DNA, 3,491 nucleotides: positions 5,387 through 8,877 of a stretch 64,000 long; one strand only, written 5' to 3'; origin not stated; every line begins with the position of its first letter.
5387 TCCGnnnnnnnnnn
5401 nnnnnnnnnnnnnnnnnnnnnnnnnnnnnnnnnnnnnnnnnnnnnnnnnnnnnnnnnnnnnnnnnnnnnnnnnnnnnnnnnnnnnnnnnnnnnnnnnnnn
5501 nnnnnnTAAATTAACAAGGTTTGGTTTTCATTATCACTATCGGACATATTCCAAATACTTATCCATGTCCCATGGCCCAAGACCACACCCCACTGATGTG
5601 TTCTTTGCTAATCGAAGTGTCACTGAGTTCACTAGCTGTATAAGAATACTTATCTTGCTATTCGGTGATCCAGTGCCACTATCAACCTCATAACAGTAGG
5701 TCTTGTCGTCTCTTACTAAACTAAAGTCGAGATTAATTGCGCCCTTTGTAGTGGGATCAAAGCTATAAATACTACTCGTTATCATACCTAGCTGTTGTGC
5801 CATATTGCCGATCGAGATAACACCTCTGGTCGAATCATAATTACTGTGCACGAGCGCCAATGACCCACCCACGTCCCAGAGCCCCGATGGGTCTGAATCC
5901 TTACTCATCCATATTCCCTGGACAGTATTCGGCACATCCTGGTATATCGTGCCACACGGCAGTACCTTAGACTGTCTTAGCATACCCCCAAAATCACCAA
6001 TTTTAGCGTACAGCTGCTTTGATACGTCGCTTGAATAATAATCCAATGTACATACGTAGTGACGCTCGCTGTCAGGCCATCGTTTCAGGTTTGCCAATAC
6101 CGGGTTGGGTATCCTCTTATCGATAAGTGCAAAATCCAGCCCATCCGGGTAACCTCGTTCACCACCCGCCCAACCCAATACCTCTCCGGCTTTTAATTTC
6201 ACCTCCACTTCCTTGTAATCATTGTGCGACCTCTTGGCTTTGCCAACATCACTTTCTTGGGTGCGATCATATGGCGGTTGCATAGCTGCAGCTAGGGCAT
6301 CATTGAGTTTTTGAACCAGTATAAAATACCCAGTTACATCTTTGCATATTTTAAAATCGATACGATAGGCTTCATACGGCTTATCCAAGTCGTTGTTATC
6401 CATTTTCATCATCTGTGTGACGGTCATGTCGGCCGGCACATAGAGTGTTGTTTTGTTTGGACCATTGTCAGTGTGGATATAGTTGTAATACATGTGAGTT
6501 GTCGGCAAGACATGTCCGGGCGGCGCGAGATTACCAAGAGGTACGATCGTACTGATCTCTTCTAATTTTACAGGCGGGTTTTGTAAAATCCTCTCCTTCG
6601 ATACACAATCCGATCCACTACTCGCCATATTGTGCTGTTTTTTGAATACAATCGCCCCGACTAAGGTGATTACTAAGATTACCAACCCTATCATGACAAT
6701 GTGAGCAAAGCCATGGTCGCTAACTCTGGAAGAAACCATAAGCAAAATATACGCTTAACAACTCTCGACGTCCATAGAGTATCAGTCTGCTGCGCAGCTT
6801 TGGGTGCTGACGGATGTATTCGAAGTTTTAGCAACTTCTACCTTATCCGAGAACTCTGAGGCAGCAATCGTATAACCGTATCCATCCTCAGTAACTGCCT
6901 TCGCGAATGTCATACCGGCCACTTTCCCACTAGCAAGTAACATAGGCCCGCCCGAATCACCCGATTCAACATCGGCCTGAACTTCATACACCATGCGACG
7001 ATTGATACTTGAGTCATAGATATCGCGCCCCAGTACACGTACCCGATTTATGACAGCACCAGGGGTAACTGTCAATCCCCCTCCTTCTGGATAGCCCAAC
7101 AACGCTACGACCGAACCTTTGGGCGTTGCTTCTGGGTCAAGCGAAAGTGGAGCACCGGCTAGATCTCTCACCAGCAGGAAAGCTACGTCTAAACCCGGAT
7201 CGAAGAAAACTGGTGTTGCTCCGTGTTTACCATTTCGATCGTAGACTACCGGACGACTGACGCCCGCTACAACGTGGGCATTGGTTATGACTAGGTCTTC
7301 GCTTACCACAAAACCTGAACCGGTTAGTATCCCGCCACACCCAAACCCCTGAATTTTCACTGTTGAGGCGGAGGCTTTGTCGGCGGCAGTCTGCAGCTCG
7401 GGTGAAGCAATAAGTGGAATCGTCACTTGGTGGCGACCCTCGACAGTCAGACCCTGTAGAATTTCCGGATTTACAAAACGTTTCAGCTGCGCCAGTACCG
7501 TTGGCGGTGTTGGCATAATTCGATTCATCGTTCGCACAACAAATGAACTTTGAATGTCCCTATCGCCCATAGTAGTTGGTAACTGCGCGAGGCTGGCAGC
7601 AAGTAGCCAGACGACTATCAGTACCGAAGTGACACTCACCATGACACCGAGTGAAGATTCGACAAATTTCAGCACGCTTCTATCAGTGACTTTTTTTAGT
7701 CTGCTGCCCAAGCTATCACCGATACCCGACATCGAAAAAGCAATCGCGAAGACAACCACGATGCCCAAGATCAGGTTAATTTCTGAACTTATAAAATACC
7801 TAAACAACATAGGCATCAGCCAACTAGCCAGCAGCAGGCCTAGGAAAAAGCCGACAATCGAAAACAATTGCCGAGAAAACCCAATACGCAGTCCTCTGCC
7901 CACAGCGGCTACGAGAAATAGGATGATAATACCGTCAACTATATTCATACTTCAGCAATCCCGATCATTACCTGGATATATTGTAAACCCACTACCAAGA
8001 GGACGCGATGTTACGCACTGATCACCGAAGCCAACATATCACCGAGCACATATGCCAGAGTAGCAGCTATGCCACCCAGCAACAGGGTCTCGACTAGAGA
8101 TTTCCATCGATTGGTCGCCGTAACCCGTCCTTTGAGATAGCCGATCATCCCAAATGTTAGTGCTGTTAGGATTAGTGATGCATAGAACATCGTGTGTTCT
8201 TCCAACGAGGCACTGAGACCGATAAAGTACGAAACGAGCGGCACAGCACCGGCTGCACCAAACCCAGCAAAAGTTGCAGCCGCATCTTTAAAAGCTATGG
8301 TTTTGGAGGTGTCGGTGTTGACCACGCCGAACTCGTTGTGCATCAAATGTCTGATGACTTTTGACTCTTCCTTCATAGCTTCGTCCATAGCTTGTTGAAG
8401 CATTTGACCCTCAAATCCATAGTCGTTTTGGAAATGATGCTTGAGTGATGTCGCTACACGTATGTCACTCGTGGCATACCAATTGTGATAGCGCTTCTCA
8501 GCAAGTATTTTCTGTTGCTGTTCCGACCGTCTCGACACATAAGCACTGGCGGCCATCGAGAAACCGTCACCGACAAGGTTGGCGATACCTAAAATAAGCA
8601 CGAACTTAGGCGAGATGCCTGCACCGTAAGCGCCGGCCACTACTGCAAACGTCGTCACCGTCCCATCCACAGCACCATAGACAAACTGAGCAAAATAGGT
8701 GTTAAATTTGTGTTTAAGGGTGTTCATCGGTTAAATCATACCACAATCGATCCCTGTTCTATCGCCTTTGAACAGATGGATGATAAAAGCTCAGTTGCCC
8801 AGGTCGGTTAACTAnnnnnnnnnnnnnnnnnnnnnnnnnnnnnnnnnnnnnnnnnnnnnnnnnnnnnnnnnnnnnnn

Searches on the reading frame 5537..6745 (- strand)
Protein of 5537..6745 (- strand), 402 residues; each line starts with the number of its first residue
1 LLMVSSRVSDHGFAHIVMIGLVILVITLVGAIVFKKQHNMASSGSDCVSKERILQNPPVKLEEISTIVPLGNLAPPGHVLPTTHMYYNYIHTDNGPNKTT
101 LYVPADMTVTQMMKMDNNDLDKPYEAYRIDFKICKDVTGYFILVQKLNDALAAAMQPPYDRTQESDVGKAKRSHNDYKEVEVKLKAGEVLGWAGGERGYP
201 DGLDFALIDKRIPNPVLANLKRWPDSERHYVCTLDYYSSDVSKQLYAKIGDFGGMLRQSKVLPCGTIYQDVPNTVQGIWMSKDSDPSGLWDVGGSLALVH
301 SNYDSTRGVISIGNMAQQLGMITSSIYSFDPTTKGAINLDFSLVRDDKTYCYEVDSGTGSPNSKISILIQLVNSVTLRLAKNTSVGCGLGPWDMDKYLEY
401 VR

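Call 5: search_protein_families(library=ncbifam, proteins=[window:5537-6745:-], max_evalue=1)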
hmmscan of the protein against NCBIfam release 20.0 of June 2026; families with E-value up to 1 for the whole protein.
window:5537-6745:- (402 aa): 0 families

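Call 6: search_protein_families(library=pfam, proteins=[window:5537-6745:-], max_evalue=1)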
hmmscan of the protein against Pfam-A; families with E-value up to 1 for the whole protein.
window:5537-6745:- (402 aa): 1 family
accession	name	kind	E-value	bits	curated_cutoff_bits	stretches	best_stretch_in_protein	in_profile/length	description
PF13049.11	DUF3910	-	0.14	13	37.8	0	319-351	10-41/95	Protein of unknown function (DUF3910)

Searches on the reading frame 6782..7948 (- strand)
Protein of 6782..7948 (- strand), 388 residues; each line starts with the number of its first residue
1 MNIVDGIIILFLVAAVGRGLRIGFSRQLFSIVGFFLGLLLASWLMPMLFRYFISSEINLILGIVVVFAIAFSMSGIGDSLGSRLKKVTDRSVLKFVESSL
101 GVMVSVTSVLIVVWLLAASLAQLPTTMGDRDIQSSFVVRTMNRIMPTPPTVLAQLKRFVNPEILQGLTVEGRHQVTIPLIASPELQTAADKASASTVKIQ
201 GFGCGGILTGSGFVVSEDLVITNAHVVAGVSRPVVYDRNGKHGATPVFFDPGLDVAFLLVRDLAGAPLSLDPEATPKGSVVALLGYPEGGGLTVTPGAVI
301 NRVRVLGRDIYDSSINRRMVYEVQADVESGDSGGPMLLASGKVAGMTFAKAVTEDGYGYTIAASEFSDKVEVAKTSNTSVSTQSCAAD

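Call 47: search_protein_families(library=pfam, proteins=[window:6782-7948:-], max_evalue=0.01)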
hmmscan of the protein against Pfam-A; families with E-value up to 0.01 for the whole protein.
window:6782-7948:- (388 aa): 3 families
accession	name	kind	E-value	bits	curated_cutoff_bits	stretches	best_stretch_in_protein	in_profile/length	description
PF13365.12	Trypsin_2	-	2.5e-21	77.4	27.6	1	210-346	1-144/144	Trypsin-like peptidase domain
PF02674.22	Colicin_V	-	1.8e-16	60.9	29.3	1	4-145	1-143/144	Colicin V production protein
PF00089.32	Trypsin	-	7.6e-10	39.4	20.6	1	209-368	26-218/220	Trypsin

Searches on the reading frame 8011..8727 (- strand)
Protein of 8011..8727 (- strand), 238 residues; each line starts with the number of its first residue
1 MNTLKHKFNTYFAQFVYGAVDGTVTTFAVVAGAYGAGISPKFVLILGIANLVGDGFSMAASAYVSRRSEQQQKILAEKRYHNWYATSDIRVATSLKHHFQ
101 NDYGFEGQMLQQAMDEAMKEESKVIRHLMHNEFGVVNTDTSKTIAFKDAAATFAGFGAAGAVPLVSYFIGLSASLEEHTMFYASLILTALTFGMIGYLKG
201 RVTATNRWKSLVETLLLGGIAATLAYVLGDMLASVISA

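Call 47: search_protein_families(library=pfam, proteins=[window:8011-8727:-], max_evalue=0.01)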
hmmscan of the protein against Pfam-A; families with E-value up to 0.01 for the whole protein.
window:8011-8727:- (238 aa): 1 family
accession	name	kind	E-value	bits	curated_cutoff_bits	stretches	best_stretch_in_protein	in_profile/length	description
PF01988.24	VIT1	-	4.5e-45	154.5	28.1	1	14-229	3-213/214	VIT family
